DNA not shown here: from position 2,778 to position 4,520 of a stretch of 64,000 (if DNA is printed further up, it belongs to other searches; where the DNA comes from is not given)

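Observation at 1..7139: Three-paralog UbiD cluster with KdsC-like phosphatase, 85-aa coupled subunit, UbiX and regulator: phenylphosphate-carboxylase-like system in a Gram-positive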

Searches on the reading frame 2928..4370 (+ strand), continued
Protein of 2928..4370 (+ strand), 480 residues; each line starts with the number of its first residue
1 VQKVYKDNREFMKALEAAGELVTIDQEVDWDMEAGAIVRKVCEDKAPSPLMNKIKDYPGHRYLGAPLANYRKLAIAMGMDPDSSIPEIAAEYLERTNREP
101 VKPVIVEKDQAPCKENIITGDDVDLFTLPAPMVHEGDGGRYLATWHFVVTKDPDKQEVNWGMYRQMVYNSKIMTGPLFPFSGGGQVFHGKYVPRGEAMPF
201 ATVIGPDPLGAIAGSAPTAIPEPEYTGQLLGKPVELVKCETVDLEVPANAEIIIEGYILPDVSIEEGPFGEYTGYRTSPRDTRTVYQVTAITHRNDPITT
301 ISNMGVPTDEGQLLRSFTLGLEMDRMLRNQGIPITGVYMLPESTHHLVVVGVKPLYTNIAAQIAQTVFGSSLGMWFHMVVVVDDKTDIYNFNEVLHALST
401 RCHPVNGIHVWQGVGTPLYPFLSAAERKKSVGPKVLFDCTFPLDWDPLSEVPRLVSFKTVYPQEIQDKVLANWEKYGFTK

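Call 15: search_protein_families(library=ncbifam, proteins=[L005:894-2285:-, L005:2707-3441:+, L005:3565-5403:-, L005:6598-7794:+, L005:7891-9312:+, L005:9383-9922:+, L005:11440-11709:+, L005:11852-12442:+, L005:13239-14321:-, L005:14344-15690:-], max_evalue=0.00001)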
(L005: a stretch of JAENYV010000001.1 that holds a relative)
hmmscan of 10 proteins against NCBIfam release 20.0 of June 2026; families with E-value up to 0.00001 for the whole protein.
L005:894-2285:- (463 aa): 7 families
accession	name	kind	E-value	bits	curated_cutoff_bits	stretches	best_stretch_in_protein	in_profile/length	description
TIGR00148.1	TIGR00148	subfamily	4.7e-65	220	244.85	1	7-435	1-437/438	UbiD family decarboxylase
NF041204.1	VdcC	exception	3.5e-57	193.9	650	1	5-460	2-460/467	non-oxidative hydroxyarylic acid decarboxylases subunit C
TIGR03701.1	mena_SCO4490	equivalog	1.4e-31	109.8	495.9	1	21-416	11-417/433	menaquinone biosynthesis decarboxylase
NF008175.0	PRK10922.1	equivalog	1.8e-26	92.7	788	1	115-417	126-434/497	4-hydroxy-3-polyprenylbenzoate decarboxylase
TIGR02723.1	phenyl_P_alpha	equivalog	7e-25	87.6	564.6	1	91-418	85-418/485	phenylphosphate carboxylase subunit alpha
NF041219.1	BagN_FevL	exception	4.2e-22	78.3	1000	1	4-304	17-320/502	bagremycin/ferroverdin biosynthesis UbiD family decarboxylase BagN/FevL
TIGR02724.1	phenyl_P_beta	equivalog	3.6e-19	68.5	468.95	1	21-415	15-413/472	phenylphosphate carboxylase subunit beta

L005:2707-3441:+ (245 aa): 13 families
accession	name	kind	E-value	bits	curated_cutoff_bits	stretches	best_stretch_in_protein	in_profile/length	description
NF040786.1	LysR_Sec_metab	equivalog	5.6e-15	55.1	250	1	2-231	56-289/298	selenium metabolism-associated LysR family transcriptional regulator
NF008416.0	PRK11242.1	equivalog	3.4e-11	43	277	1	38-204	88-257/300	transcriptional regulator CynR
NF009327.0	PRK12684.1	subfamily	2.8e-10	39.9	402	1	14-236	63-291/313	CysB family HTH-type transcriptional regulator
NF008722.0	PRK11716.1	equivalog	1.1e-09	37.8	246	1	2-229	56-283/293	HTH-type transcriptional activator IlvY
NF047520.1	trans_act_CidR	equivalog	2.1e-09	37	415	1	1-220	55-270/292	cidABC operon transcriptional activator CidR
NF053705.1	TransRegGltCGpos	equivalog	6.3e-09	35.5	350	1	2-201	56-255/300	glutamate biosynthesis transcriptional regulator GltC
NF007307.0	PRK09791.1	equivalog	4.8e-08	32.5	336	1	2-227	60-284/302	LysR family transcriptional regulator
NF009324.0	PRK12679.1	equivalog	9e-08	31.6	491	1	14-192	63-248/316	HTH-type transcriptional regulator Cbl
NF008095.0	PRK10837.1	subfamily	1.4e-07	31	281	1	28-237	80-284/290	LysR family transcriptional regulator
NF041036.1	decaheme_TF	subfamily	1.5e-07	31.2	210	1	1-110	55-157/301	multiheme cytochrome-associated LysR family transcriptional regulator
NF040889.1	trans_reg_YeiE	equivalog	1.8e-07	30.7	480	1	21-225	74-273/288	DNA-binding transcriptional regulator YeiE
TIGR02424.1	TF_pcaQ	equivalog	6.6e-06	25.2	303.8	1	3-224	59-282/300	pca operon transcription factor PcaQ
NF008239.0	PRK11013.1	equivalog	8.2e-06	25.1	288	0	37-203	90-259/309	LysR family transcriptional regulator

L005:3565-5403:- (612 aa): 5 families
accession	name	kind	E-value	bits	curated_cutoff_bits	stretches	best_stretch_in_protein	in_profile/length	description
NF058503.1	SprTransRegAdeR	equivalog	1.4e-27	96.8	700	1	304-605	96-398/403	sporulation transcriptional activator AdeR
NF008550.0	PRK11477.1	equivalog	4.7e-15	55.4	612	1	342-605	116-381/385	CdaR family transcriptional regulator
NF050824.1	TransRegRv1453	equivalog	2.6e-13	49.6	600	1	453-596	255-391/404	Rv1453 family transcriptional regulator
NF003170.0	PRK04158.1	equivalog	6.5e-08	32.2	255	0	249-360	64-171/259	GTP-sensing pleiotropic transcriptional regulator CodY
NF047786.1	his_kin_MadS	equivalog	5.1e-06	25.8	500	1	122-195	123-194/434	MadS family sensor histidine kinase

L005:6598-7794:+ (399 aa): 4 families
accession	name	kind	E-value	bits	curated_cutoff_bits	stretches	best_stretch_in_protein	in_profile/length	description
NF002674.0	PRK02399.1-2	subfamily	2e-132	441.8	335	1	1-398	2-400/410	hypothetical protein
NF002676.0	PRK02399.1-4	equivalog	1.6e-94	317.2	556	1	2-396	5-401/415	hypothetical protein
NF002673.0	PRK02399.1-1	equivalog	2.3e-82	277.2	520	1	2-398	3-398/404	hypothetical protein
NF002675.0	PRK02399.1-3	equivalog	9.3e-75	251.9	648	1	1-398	1-395/398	hypothetical protein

L005:7891-9312:+ (474 aa): 7 families
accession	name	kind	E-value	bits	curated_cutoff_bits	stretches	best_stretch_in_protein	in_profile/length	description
TIGR02724.1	phenyl_P_beta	equivalog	1.7e-214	712.5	468.95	1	2-472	1-472/472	phenylphosphate carboxylase subunit beta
TIGR00148.1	TIGR00148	subfamily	6.3e-98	328.3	244.85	1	4-441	1-438/438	UbiD family decarboxylase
NF041204.1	VdcC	exception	1.1e-84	284.5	650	1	3-461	3-458/467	non-oxidative hydroxyarylic acid decarboxylases subunit C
TIGR03701.1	mena_SCO4490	equivalog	3.1e-81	273.3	495.9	1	6-419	1-422/433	menaquinone biosynthesis decarboxylase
NF008175.0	PRK10922.1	equivalog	9.5e-64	215.7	788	2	100-469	124-488/497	4-hydroxy-3-polyprenylbenzoate decarboxylase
TIGR02723.1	phenyl_P_alpha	equivalog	7.6e-57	193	564.6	1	5-472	11-482/485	phenylphosphate carboxylase subunit alpha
NF041219.1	BagN_FevL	exception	1.7e-47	162.1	1000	1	2-408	18-439/502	bagremycin/ferroverdin biosynthesis UbiD family decarboxylase BagN/FevL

L005:9383-9922:+ (180 aa): 9 families
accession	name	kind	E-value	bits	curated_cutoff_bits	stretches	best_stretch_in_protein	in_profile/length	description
NF007019.0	PRK09484.1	equivalog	3.8e-44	150.6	208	1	9-169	18-180/187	3-deoxy-manno-octulosonate-8-phosphatase KdsC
TIGR02726.1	phenyl_P_delta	equivalog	2.1e-43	148.4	281.95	1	11-174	2-167/169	phenylphosphate carboxylase subunit delta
TIGR01670.1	KdsC-phosphatas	subfamily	6.4e-42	143.1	106.95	1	16-166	1-153/154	3-deoxy-D-manno-octulosonate 8-phosphate phosphatase, YrbI family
NF058599.1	KDN-9-PPhBT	equivalog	1.8e-28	99.7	180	1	16-163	2-151/152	3-deoxy-D-glycero-D-galacto-nonulopyranosonate 9-phosphatase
TIGR01662.1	HAD-SF-IIIA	subfamily_domain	2.7e-11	43.7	44.6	1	17-128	1-135/141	HAD-IIIA family hydrolase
TIGR01487.1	Pglycolate_arch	equivalog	1.3e-10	41.5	122.75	1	87-154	145-212/215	phosphoglycolate phosphatase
NF002245.0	PRK01158.1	equivalog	1.3e-10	41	198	1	88-162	156-230/233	phosphoglycolate phosphatase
TIGR00099.1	Cof-subfamily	subfamily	1.1e-06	28.4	137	1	90-155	189-254/256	Cof-type HAD-IIB family hydrolase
NF007806.0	PRK10513.1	equivalog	3e-06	26.8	273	1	87-162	194-269/270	sugar-phosphatase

L005:11440-11709:+ (90 aa): 1 family
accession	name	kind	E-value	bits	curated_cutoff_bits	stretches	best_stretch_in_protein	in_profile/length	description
TIGR02725.1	phenyl_P_gamma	equivalog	1.8e-29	101.5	135.55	1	7-90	1-84/84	phenylphosphate carboxylase subunit gamma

L005:11852-12442:+ (197 aa): 6 families
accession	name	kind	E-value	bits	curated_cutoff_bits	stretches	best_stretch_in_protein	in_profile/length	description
NF004685.0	PRK06029.1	subfamily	1.5e-76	256.7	188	1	1-184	2-186/187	UbiX family flavin prenyltransferase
NF041206.1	VdcB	exception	2.2e-72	242.6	290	1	2-184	1-184/184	non-oxidative hydroxyarylic acid decarboxylases subunit B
TIGR00421.1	ubiX_pad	subfamily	4.1e-72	241.7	108.9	1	2-182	1-181/181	UbiX family flavin prenyltransferase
NF041218.1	BagM_FevK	exception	1.3e-57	194.6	420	1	1-185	1-186/215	bagremycin/ferroverdin biosynthesis UbiX family decarboxylase BagM/FevK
TIGR00521.1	coaBC_dfp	equivalog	3e-06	26.5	219.7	1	2-103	5-106/392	bifunctional phosphopantothenoylcysteine decarboxylase/phosphopantothenate--cysteine ligase CoaBC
TIGR02852.1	spore_dpaB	equivalog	3.1e-06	26.7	229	1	18-121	19-124/187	dipicolinate synthase subunit B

L005:13239-14321:- (360 aa): 32 families (the best 25 are shown)
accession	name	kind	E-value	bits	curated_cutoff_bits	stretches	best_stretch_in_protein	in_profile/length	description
NF009804.0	PRK13288.1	equivalog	1.9e-31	109.2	218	1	141-353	5-209/215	pyrophosphatase PpaX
NF009695.0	PRK13222.1-2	equivalog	9.2e-30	103.8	225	1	139-355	6-223/226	phosphoglycolate phosphatase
NF009697.0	PRK13222.1-4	equivalog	4.9e-26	91.5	327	1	140-353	8-221/232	phosphoglycolate phosphatase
NF053653.1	InDiPhoBT2121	equivalog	9.2e-23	80.9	245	1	140-350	2-211/216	inorganic diphosphatase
TIGR01449.2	PGP_bact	equivalog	4.2e-22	78.7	180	1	142-352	1-211/213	phosphoglycolate phosphatase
TIGR03351.1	PhnX-like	hypoth_equivalog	4.9e-20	72.4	218.9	1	142-354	4-219/220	phosphonatase-like hydrolase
TIGR02253.1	CTE7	subfamily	1.5e-18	67.3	169.75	1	140-332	3-201/221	TIGR02253 family HAD-type hydrolase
NF009698.0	PRK13223.1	equivalog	2.3e-17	63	466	1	137-350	11-225/272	phosphoglycolate phosphatase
TIGR02009.1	PGMB-YQAB-SF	subfamily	3.6e-17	63.2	153.35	1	140-322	2-183/186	beta-phosphoglucomutase family hydrolase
TIGR01454.1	AHBA_synth_RP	hypoth_equivalog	1.4e-16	60.8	246.65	1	218-350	69-199/205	AHBA synthesis associated protein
NF009694.0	PRK13222.1-1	equivalog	4.3e-16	59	415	1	201-349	88-234/252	phosphoglycolate phosphatase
NF010762.0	PRK14165.1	equivalog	9.6e-16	57.8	279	1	4-131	90-218/224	winged helix-turn-helix domain-containing protein/riboflavin kinase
NF009696.0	PRK13222.1-3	equivalog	2.2e-15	57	359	1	140-351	4-213/223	N-acetylmuramic acid 6-phosphate phosphatase MupP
TIGR01422.2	phosphonatase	equivalog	5.5e-15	55.3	220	1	191-328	64-202/251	phosphonoacetaldehyde hydrolase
NF040694.1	ribK_Meth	equivalog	1.3e-13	51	168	1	5-129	1-126/127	CTP-dependent riboflavin kinase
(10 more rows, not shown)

L005:14344-15690:- (448 aa): 7 families
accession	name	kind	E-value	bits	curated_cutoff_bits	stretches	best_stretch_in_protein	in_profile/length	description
TIGR00148.1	TIGR00148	subfamily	2.8e-92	309.7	244.85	1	5-420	1-437/438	UbiD family decarboxylase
NF041204.1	VdcC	exception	4.1e-88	295.9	650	1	3-426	2-443/467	non-oxidative hydroxyarylic acid decarboxylases subunit C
TIGR03701.1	mena_SCO4490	equivalog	3.1e-58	197.6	495.9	2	91-397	105-417/433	menaquinone biosynthesis decarboxylase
NF008175.0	PRK10922.1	equivalog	5.1e-41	140.7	788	2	94-420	122-457/497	4-hydroxy-3-polyprenylbenzoate decarboxylase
TIGR02724.1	phenyl_P_beta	equivalog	8.6e-30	103.5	468.95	1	4-425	2-446/472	phenylphosphate carboxylase subunit beta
TIGR02723.1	phenyl_P_alpha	equivalog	1.2e-24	86.8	564.6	1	5-408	10-427/485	phenylphosphate carboxylase subunit alpha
NF041219.1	BagN_FevL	exception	9.2e-23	80.5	1000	1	2-288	17-321/502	bagremycin/ferroverdin biosynthesis UbiD family decarboxylase BagN/FevL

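Call 19: search_protein_families(library=pfam, proteins=[L074:4104-6056:+, L074:6064-7194:+, L074:6959-7876:+, L008:3917-5857:+, L008:6040-7107:+, L010:177-1268:+, L002:259-2115:-, L005:6598-7794:+, L008:7496-7975:+, L002:8368-9750:+], max_evalue=0.0001)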
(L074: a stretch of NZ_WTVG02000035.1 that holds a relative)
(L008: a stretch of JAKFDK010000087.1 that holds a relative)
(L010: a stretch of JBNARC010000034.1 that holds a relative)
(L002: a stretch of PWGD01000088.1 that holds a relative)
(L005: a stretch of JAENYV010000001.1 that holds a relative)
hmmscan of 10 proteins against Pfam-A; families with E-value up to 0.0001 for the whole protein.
L074:4104-6056:+ (651 aa): 1 family
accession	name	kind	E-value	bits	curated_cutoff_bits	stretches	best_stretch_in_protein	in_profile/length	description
PF00391.29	PEP-utilizers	-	4e-25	87.6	23.1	1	574-644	2-72/72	PEP-utilising enzyme, mobile domain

L074:6064-7194:+ (377 aa): 1 family
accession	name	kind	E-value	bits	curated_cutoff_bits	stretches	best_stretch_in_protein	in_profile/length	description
PF01326.24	PPDK_N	-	7.3e-120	400.6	27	1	37-354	2-319/328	Pyruvate phosphate dikinase, AMP/ATP-binding domain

L074:6959-7876:+ (306 aa): 1 family
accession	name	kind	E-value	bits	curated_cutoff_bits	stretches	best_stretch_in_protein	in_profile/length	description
PF00571.33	CBS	-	9.1e-25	87.2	24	2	87-140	1-55/57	CBS domain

L008:3917-5857:+ (647 aa): 1 family
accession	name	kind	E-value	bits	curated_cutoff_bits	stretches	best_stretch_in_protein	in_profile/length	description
PF00391.29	PEP-utilizers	-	1.2e-21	76.5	23.1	1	566-635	3-72/72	PEP-utilising enzyme, mobile domain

L008:6040-7107:+ (356 aa): 1 family
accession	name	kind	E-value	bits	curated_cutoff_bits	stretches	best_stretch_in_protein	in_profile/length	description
PF01326.24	PPDK_N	-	9.4e-104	347.6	27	1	16-335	3-321/328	Pyruvate phosphate dikinase, AMP/ATP-binding domain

L010:177-1268:+ (364 aa): 1 family
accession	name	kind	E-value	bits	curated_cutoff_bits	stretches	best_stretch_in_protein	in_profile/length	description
PF01326.24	PPDK_N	-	2.3e-88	297.1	27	1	27-339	2-318/328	Pyruvate phosphate dikinase, AMP/ATP-binding domain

L002:259-2115:- (618 aa): 1 family
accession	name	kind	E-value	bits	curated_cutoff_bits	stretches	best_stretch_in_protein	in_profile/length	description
PF00391.29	PEP-utilizers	-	3.6e-23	81.4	23.1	1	539-609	2-72/72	PEP-utilising enzyme, mobile domain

L005:6598-7794:+ (399 aa): 2 families
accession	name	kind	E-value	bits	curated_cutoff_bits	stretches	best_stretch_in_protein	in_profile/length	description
PF23189.1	UPF0261_C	-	3.8e-62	209.8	27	1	185-398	1-217/218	Uncharacterised protein family (UPF0261) C-terminal domain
PF06792.17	UPF0261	-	2.6e-52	177.8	27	1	2-178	1-174/176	Uncharacterised protein family (UPF0261) N-terminal domain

L008:7496-7975:+ (160 aa): 1 family
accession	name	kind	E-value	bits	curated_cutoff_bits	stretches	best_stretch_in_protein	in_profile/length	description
PF01982.22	CTP-dep_RFKase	-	4.2e-27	94.9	25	1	36-150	2-120/121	Domain of unknown function DUF120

L002:8368-9750:+ (461 aa): 2 families
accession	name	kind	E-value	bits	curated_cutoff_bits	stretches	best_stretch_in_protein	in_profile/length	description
PF14535.12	AMP-binding_C_2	-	8.2e-13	48.9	25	1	368-460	1-96/96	AMP-binding enzyme C-terminal domain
PF00501.34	AMP-binding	-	1.3e-07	31.2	29.9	1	121-318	170-374/384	AMP-binding enzyme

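Call 21: find_encoding_contigs(protein=window:2937-4370:+, flank=10000, max_places=6)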
Protein window:2937-4370:+ (477 aa): 6 contigs read that carry it; 5 places shown.
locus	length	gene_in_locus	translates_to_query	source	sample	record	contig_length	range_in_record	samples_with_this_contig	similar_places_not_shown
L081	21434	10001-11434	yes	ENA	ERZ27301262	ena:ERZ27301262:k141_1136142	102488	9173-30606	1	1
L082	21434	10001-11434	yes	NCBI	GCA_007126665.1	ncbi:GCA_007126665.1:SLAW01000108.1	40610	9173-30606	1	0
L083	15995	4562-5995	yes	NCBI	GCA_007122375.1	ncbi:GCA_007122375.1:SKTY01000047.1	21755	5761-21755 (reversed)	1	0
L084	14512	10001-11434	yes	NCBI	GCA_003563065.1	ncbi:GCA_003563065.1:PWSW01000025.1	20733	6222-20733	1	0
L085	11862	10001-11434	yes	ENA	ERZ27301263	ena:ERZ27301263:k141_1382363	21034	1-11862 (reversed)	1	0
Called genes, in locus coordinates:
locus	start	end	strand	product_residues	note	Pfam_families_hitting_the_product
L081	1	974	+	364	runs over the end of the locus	PF01982:CTP-dep_RFKase, PF00702:Hydrolase, PF12710:HAD (faint), PF13419:HAD_2, PF13242:Hydrolase_like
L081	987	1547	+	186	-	-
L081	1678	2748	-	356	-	PF01326:PPDK_N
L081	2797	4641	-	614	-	PF00391:PEP-utilizers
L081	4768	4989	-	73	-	PF01184:Gpr1_Fun34_YaaH (weak)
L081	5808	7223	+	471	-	PF20695:UbiD_N, PF01977:UbiD, PF20696:UbiD_C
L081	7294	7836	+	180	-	PF00702:Hydrolase (weak), PF08282:Hydrolase_3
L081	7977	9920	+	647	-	PF06018:CodY (faint), PF13492:GAF_3 (faint), PF01590:GAF, PF13185:GAF_2, PF17853:GGDEF_2, PF13556:HTH_30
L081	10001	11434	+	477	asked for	PF20695:UbiD_N, PF01977:UbiD, PF20696:UbiD_C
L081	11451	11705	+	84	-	PF09662:Phenyl_P_gamma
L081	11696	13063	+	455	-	PF20695:UbiD_N, PF01977:UbiD, PF20696:UbiD_C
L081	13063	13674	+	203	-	PF02441:Flavoprotein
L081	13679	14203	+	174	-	PF28549:NDPSase_N, PF00293:NUDIX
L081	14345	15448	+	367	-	PF00155:Aminotran_1_2, PF01041:DegT_DnrJ_EryC1 (weak), PF00266:Aminotran_5 (faint), PF01053:Cys_Met_Meta_PP (weak), PF04864:Alliinase_C (faint)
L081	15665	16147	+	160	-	PF02367:TsaE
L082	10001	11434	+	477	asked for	PF20695:UbiD_N, PF01977:UbiD, PF20696:UbiD_C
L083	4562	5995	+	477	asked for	PF20695:UbiD_N, PF01977:UbiD, PF20696:UbiD_C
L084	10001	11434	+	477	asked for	PF20695:UbiD_N, PF01977:UbiD, PF20696:UbiD_C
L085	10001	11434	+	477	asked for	PF20695:UbiD_N, PF01977:UbiD, PF20696:UbiD_C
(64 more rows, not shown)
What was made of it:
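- Checked: The public gene call also uses 2937 (call 21).
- Tried and rejected: Retrying with 2937 found the contigs (call 21).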

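Call 48: list_cluster_members(proteins=[window:2937-4367:+, window:230-769:+, window:4387-4638:+, window:4632-5996:+, window:913-2853:+, window:6615-7136:+, L086:8515-9927:+, L086:5504-7345:-, L086:3694-4251:+, L086:996-1376:+])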
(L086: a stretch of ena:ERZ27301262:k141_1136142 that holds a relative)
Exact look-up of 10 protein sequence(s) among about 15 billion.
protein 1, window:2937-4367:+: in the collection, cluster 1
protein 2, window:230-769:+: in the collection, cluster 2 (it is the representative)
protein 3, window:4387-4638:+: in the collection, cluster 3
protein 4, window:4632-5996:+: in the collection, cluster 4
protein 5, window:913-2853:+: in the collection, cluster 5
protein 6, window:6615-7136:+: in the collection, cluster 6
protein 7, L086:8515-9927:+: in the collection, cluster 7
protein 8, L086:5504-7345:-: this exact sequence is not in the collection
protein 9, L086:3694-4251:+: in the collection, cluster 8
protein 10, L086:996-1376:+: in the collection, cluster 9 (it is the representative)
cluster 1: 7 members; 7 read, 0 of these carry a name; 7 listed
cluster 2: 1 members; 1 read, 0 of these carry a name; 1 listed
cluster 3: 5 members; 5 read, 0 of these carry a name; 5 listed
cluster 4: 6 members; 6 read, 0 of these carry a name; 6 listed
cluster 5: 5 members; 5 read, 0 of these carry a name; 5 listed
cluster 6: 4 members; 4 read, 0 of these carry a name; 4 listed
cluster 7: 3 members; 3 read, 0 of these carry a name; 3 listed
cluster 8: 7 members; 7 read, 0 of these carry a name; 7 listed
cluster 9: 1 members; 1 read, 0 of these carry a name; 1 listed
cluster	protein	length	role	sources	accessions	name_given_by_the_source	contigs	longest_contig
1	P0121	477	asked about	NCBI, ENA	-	-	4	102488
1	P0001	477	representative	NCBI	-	-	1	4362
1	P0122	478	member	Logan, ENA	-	-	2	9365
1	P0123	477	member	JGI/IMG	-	-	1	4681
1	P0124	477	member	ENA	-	-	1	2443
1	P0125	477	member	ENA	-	-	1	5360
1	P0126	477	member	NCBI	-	-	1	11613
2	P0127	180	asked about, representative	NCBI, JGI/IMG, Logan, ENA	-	-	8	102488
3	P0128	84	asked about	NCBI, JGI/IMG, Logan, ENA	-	-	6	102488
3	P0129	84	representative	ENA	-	-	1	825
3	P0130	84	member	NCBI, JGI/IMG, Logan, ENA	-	-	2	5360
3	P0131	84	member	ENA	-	-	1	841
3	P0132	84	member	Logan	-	-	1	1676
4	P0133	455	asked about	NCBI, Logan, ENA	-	-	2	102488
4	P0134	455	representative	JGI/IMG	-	-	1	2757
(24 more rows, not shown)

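Call 59: search_protein_families(library=pfam, proteins=[L074:14754-15218:+], max_evalue=0.01)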
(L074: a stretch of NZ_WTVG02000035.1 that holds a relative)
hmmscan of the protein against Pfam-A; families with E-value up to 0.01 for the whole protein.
L074:14754-15218:+ (155 aa): 1 family
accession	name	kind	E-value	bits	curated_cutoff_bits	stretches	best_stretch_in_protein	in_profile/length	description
PF01243.27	PNPOx_N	-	8.6e-07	29.8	28.1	1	13-95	3-79/120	Pyridoxamine 5'-phosphate oxidase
